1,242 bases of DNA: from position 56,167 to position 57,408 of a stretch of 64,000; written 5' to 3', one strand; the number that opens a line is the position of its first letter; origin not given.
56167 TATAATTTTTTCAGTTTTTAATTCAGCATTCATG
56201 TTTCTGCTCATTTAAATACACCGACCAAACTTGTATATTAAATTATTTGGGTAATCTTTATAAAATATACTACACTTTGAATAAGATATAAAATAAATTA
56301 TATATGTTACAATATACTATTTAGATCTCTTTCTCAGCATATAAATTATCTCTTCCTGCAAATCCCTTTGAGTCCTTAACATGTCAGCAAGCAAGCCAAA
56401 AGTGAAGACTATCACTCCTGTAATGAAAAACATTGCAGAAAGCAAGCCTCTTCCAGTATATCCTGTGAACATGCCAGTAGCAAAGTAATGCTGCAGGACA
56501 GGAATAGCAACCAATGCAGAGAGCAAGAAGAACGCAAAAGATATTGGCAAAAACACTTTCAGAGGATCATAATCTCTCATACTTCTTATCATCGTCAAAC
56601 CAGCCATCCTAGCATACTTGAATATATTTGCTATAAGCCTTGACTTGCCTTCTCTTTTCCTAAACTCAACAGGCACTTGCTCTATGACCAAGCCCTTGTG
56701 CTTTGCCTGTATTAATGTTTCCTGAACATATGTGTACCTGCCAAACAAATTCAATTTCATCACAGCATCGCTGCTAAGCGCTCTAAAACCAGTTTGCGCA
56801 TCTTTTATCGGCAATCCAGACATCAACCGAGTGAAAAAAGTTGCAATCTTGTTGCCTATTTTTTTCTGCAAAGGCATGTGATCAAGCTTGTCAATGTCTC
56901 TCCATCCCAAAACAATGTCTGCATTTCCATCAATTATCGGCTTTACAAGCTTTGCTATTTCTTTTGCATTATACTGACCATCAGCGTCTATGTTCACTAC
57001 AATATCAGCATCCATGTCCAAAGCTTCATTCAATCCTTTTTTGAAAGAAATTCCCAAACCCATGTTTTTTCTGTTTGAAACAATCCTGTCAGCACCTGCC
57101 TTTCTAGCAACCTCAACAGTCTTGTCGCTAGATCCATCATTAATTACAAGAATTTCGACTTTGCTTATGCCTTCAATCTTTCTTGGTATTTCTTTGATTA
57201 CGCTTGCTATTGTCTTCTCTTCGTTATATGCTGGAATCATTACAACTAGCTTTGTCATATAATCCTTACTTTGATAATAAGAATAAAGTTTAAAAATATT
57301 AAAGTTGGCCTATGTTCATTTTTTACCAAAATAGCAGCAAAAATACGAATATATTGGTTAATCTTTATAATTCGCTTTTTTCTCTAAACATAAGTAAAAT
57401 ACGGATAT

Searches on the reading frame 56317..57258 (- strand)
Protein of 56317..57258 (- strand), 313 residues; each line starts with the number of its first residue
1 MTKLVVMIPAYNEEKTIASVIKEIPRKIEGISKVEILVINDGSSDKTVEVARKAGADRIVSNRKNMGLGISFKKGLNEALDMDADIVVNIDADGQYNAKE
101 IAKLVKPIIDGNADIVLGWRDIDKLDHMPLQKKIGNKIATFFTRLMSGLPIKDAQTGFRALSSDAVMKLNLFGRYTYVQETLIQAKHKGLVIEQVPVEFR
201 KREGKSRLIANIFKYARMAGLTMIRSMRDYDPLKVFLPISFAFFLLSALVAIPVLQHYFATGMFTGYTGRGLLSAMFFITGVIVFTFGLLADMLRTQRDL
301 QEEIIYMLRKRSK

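Call 62: search_protein_families(library=pfam, proteins=[window:56317-57258:-], max_evalue=0.01)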
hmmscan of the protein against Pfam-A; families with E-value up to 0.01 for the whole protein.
window:56317-57258:- (313 aa): 3 families
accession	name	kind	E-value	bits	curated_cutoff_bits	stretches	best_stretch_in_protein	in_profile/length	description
PF00535.33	Glycos_transf_2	-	2.2e-24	86.7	23.3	1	6-167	2-165/168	Glycosyl transferase family 2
PF13641.12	Glyco_tranf_2_3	-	5.6e-07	30.2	27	1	4-128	3-131/230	Glycosyltransferase like family 2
PF10111.15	Glyco_tranf_2_2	-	0.00011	22.2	27.3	1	6-125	2-129/276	Glycosyltransferase like family 2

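Call 77: search_solved_structures(query=window:56317-57255:-, max_evalue=0.00001)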
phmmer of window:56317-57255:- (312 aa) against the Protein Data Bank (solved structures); distinct sequences matched with E-value up to 0.00001: 5.
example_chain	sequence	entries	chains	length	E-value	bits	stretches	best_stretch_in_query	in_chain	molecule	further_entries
5mlz_A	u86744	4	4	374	2.7e-17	66.3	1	2-217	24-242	Dolichol monophosphate mannose synthase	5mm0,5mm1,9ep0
9bhc_C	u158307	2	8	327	1.2e-09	41.1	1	2-178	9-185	Undecaprenyl-phosphate 4-deoxy-4-formamido-L-arabinose transferase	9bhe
8vxh_A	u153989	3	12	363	1.7e-09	40.7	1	2-178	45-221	Undecaprenyl-phosphate 4-deoxy-4-formamido-L-arabinose transferase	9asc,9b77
6p61_A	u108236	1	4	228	2e-08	37.2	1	4-105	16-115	Glycosyltransferase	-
9hwj_A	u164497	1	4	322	7e-08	35.4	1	2-119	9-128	Undecaprenyl-phosphate 4-deoxy-4-formamido-L-arabinose transferase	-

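Call 101: search_protein_families(library=ncbifam, proteins=[window:56317-57255:-], max_evalue=0.001)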
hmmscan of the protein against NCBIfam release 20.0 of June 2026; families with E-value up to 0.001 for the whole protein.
window:56317-57255:- (312 aa): 17 families
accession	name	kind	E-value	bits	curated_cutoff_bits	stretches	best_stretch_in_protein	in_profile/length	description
TIGR04182.1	glyco_TIGR04182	equivalog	6.9e-40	137.2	325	1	3-298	2-288/293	S-layer glycoprotein N-glycosyltransferase AglJ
NF041391.1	DPhHxTase_Halo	equivalog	1.2e-26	93.1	375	1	9-207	3-192/213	dolichyl-phosphate hexose transferase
NF058614.1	PPMAGASynPpgS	equivalog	6.8e-22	78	370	1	5-197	4-195/226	polyprenyl-phospho-N-acetylgalactosaminyl synthase PpgS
NF047588.1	GlcsyltransPgfSStrep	equivalog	6.3e-15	55.2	500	1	2-291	2-285/308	glycosyltransferase PgfS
NF010496.0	PRK13915.1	equivalog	5.1e-14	52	262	1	3-109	33-144/307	glucosyl-3-phosphoglycerate synthase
NF007986.1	PRK10714.1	equivalog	2.7e-11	43.1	529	1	2-291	7-291/316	undecaprenyl-phosphate 4-deoxy-4-formamido-L-arabinose transferase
TIGR03937.1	PgaC_IcaA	equivalog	6.1e-11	41.9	422.3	1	3-108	47-151/407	poly-beta-1,6-N-acetyl-D-glucosamine synthase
NF041865.1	EpsU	equivalog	1.7e-09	37.2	700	1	2-101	40-141/394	exopolysaccharide biosynthesis GT2 family glycosyltransferase EpsU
TIGR04283.1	glyco_like_mftF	equivalog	1.8e-08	34.3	182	1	4-93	2-83/221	TIGR04283 family arsenosugar biosynthesis glycosyltransferase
NF041875.1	EPS_EpsD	equivalog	3.9e-08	33.1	370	1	4-130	2-128/325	exopolysaccharide biosynthesis glycosyltransferase EpsD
TIGR03111.1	glyc2_xrt_Gpos1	hypoth_equivalog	2.5e-07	29.9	363.95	1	3-106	51-155/439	TIGR03111 family XrtG-associated glycosyltransferase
NF007482.0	PRK10073.1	equivalog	8.5e-07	28.3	423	1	2-110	7-113/334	glycosyltransferase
TIGR03469.1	HpnB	hypoth_equivalog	3.4e-05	23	379.25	1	3-114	46-167/386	hopene-associated glycosyltransferase HpnB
NF047683.1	TeichurnBiosyTuaG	equivalog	0.00015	21.5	400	1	3-107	8-111/252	teichuronic acid biosynthesis protein TuaG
TIGR01556.1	rhamnosyltran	subfamily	0.00021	20.6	200.55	1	32-126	21-118/281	rhamnosyltransferase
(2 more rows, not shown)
